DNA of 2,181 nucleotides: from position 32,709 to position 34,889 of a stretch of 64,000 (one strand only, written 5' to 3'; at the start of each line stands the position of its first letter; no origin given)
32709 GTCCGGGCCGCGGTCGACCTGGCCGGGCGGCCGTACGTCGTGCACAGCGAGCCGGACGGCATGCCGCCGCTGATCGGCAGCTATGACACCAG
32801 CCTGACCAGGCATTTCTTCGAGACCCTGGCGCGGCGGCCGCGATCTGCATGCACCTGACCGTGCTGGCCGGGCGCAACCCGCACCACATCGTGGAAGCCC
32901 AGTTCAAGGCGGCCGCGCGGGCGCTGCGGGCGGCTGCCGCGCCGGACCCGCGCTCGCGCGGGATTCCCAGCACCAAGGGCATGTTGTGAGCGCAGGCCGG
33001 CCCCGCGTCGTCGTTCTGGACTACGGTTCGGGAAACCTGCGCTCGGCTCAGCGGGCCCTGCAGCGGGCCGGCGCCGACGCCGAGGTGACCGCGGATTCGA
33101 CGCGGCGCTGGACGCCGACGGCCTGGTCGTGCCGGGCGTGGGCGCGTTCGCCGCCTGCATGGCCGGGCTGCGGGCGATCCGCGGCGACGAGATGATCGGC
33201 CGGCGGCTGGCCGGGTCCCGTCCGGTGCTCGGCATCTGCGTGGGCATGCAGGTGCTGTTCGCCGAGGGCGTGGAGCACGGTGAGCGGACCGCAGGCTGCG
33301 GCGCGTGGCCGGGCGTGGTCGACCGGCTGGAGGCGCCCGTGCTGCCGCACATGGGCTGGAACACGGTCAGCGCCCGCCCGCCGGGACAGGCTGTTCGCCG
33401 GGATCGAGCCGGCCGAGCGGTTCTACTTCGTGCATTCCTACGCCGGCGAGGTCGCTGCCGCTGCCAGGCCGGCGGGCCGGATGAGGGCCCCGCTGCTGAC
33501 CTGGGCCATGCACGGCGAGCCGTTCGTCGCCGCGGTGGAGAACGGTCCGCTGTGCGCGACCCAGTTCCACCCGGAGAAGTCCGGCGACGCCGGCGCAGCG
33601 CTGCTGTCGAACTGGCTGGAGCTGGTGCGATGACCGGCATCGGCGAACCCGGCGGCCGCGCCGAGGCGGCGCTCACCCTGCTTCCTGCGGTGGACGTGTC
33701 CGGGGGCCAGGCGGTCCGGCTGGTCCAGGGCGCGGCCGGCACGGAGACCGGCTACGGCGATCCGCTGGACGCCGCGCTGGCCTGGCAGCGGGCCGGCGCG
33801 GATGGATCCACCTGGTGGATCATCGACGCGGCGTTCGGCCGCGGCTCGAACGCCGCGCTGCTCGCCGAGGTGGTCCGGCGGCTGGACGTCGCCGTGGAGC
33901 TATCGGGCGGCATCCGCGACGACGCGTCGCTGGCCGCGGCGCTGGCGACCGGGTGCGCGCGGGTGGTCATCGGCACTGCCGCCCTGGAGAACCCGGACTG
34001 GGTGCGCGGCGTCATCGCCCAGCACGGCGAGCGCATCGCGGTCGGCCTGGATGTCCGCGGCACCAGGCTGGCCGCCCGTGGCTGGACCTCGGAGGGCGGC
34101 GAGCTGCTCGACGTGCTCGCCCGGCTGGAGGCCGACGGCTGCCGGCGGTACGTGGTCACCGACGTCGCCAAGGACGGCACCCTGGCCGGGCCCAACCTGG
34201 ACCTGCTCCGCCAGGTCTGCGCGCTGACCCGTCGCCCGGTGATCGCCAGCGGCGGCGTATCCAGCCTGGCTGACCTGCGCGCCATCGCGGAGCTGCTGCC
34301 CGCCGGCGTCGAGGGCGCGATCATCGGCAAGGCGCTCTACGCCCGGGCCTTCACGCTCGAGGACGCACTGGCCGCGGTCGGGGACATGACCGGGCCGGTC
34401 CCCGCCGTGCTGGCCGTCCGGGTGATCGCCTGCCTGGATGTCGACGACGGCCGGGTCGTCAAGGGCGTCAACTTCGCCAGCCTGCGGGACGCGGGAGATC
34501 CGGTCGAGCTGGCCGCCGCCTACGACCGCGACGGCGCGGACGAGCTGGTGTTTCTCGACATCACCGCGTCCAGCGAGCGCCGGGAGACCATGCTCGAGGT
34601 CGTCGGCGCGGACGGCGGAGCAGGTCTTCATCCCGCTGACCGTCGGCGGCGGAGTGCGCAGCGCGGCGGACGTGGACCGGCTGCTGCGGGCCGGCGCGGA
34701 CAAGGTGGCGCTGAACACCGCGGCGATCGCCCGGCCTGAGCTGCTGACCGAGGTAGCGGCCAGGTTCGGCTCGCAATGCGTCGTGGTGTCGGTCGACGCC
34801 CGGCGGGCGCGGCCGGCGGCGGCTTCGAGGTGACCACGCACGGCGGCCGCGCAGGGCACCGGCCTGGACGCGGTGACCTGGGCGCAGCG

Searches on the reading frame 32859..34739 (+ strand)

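Call 94: search_protein_families(library=pfam, proteins=[window:32859-34739:+], max_evalue=0.00001)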
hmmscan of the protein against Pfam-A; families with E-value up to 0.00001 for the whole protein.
window:32859-34739:+ (626 aa): 2 families
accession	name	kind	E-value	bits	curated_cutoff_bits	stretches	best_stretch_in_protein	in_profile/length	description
PF00977.27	His_biosynth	-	2.8e-78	262.9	23.6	2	274-498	2-227/228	Histidine biosynthesis protein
PF01207.24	Dus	-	8.3e-06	25.6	20.4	0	335-383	176-225/311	Dihydrouridine synthase (Dus)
